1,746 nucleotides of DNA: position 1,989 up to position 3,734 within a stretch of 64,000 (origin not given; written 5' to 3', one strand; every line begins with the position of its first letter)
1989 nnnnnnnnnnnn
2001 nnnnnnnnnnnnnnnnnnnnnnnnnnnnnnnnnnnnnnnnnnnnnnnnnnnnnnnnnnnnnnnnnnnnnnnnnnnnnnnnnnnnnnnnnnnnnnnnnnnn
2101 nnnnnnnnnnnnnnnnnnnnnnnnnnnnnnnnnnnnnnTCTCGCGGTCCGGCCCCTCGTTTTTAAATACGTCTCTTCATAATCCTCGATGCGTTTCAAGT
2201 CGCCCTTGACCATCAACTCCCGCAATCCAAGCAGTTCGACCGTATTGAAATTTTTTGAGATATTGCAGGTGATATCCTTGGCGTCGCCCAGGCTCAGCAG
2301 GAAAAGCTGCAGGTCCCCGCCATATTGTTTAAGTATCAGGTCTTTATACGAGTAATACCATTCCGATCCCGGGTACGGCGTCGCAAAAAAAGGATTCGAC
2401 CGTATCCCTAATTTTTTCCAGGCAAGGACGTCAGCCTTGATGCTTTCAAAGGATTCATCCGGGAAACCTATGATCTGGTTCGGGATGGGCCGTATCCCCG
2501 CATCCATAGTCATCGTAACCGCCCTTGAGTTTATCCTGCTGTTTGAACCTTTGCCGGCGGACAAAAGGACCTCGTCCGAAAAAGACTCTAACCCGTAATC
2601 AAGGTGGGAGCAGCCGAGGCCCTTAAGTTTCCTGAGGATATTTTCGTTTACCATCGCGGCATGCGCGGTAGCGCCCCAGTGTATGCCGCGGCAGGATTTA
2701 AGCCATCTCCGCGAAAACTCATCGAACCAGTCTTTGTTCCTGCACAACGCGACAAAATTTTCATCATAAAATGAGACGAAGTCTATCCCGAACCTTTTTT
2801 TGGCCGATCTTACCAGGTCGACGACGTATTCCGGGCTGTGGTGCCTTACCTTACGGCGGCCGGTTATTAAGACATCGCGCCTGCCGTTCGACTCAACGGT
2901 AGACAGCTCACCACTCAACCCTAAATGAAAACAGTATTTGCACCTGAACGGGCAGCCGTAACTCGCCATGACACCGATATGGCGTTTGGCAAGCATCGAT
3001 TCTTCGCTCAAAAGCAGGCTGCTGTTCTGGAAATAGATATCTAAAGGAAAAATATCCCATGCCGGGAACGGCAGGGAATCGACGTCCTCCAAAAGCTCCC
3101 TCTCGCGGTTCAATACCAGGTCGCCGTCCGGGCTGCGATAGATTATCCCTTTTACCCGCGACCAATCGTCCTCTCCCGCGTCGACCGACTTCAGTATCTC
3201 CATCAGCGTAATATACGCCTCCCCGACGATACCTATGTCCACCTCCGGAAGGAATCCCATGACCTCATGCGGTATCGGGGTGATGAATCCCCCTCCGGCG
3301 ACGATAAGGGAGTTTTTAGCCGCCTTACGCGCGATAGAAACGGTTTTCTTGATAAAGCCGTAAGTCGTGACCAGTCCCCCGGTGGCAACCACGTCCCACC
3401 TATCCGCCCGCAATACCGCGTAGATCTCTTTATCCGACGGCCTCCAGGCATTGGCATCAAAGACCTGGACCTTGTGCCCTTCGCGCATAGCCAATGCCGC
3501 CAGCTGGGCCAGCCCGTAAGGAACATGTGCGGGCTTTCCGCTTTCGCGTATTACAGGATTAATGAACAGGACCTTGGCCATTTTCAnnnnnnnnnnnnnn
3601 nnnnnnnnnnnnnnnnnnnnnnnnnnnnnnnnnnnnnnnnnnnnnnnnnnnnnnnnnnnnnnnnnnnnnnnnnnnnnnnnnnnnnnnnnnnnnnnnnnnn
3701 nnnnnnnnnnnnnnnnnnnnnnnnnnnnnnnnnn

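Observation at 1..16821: Legionaminic/pseudaminic-type nonulosonic acid locus with an unusually large tailoring set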

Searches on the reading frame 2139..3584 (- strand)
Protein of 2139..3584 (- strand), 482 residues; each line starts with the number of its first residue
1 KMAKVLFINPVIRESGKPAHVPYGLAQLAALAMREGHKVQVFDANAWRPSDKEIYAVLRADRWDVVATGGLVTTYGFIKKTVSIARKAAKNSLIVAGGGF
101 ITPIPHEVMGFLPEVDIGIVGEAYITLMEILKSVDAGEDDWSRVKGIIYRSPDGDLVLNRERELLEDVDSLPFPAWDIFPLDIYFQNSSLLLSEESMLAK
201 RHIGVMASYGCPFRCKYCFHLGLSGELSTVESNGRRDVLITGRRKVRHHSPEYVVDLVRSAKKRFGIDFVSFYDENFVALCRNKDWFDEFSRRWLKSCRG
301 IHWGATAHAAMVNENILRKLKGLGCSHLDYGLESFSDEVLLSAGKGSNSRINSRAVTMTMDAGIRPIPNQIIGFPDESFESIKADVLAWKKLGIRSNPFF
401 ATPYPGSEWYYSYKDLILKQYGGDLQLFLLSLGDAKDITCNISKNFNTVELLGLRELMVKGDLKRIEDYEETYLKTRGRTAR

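Call 6: search_protein_families(library=pfam, proteins=[window:2139-3584:-], max_evalue=0.01)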
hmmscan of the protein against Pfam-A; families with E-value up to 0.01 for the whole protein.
window:2139-3584:- (482 aa): 2 families
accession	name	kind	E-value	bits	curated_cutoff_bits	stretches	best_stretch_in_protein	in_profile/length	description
PF04055.27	Radical_SAM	-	4.8e-16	59.8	29.5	1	208-384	4-161/166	Radical SAM superfamily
PF02310.24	B12-binding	-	1.2e-11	44.9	32.1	1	17-130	9-120/121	B12 binding domain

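Call 8: search_protein_families(library=ncbifam, proteins=[window:2139-3584:-], max_evalue=0.001)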
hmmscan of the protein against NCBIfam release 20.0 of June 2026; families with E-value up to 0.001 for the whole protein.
window:2139-3584:- (482 aa): 15 families
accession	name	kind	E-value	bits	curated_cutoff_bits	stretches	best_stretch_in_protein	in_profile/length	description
TIGR02026.1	BchE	equivalog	2.2e-27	96.1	481.35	2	19-219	19-211/497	magnesium-protoporphyrin IX monomethyl ester anaerobic oxidative cyclase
TIGR03471.1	HpnJ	equivalog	2.7e-22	79.3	577.6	1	25-412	37-386/472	hopanoid biosynthesis associated radical SAM protein HpnJ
NF050148.1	rSAM_ApyD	equivalog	1.4e-19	70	750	1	20-380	23-354/645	RiPP biosynthesis radical SAM protein ApyD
NF038361.1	rSAM_Sden_1168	equivalog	2.6e-16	59.3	575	1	108-410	192-470/560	Sden_1168 family B12-binding radical SAM P-methyltransferase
TIGR04072.2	rSAM_ladder_B12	equivalog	1.4e-14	53.6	360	1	22-387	18-344/443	lipid biosynthesis B12-binding/radical SAM protein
TIGR04013.1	B12_SAM_MJ_1487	hypoth_equivalog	5.1e-14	51.9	251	1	78-169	59-139/382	TIGR04013 family B12-binding domain/radical SAM domain-containing protein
TIGR04385.1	B12_rSAM_cofa1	equivalog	6.3e-14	52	450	1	79-382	87-354/438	B12 lower ligand biosynthesis radical SAM protein BzaD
NF033712.0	B12_rSAM_KedN5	subfamily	7.8e-14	50.8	700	1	48-225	48-218/624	KedN5 family methylcobalamin-dependent radical SAM C-methyltransferase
TIGR03975.1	rSAM_ocin_1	subfamily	6.4e-13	48.1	281.85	1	86-381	152-419/606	RiPP maturation radical SAM C-methyltransferase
TIGR04014.1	B12_SAM_MJ_0865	equivalog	2.2e-11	43.2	360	1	309-381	253-325/434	methyl-coenzyme M reductase glutamine C-methyltransferase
TIGR04479.1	bcpD_PhpK_rSAM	subfamily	3.4e-10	38.9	600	1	264-385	283-402/504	PhpK family radical SAM P-methyltransferase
TIGR04367.1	HpnR_B12_rSAM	equivalog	7.2e-08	31.4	650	1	22-412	22-373/490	hopanoid C-3 methylase HpnR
NF045585.1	rSAM_slr0320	equivalog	4.3e-07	28.8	775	1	69-367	116-382/511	photosystem II high light acclimation radical SAM protein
NF033070.1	rSAM_AprD4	equivalog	1.2e-05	24.5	500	1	199-409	192-386/456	AprD4 family radical SAM diol-dehydratase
TIGR04295.1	B12_rSAM_oligo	hypoth_equivalog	0.00013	20.8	400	0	19-410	22-381/422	TIGR04295 family B12-binding domain-containing radical SAM protein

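Call 34: search_solved_structures(query=window:2139-3584:-, max_evalue=0.001)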
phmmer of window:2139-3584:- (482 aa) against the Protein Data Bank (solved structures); distinct sequences matched with E-value up to 0.001: 2.
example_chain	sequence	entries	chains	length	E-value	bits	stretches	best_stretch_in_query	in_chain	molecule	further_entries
6fd2_B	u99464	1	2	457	0.00024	23.3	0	243-410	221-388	Putative apramycin biosynthetic oxidoreductase 4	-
9n1b_A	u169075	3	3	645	0.00049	22.2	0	58-220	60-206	Radical SAM protein | Radical SAM enzyme CysS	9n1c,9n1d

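Call 90: search_solved_structures(query=A6, max_evalue=0.1)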
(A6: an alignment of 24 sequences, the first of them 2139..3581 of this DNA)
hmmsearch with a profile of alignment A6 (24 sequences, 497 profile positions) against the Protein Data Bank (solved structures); distinct sequences matched with E-value up to 0.1: 7.
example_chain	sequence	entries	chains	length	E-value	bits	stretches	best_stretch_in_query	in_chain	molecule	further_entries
9n1b_A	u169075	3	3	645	1.3e-08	36.9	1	44-241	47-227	Radical SAM protein | Radical SAM enzyme CysS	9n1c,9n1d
9ccb_A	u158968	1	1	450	7.4e-06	27.8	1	329-427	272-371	Radical SAM core domain-containing protein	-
6fd2_B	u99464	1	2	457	8.8e-06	27.6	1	318-430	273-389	Putative apramycin biosynthetic oxidoreductase 4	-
7kdx_A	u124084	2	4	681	1.5e-05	26.8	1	63-162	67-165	Methyltransferase TokK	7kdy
6wte_A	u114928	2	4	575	0.0001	24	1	4-218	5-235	B12-binding domain-containing protein | Tryptophan-C2-methyltransferase containing B12-binding domain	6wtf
9p2u_A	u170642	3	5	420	0.0028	19.3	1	331-414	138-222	Radical S-adenosylmethionine methyltransferase NocN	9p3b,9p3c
5ul2_A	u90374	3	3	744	0.015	16.9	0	339-384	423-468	OxsB protein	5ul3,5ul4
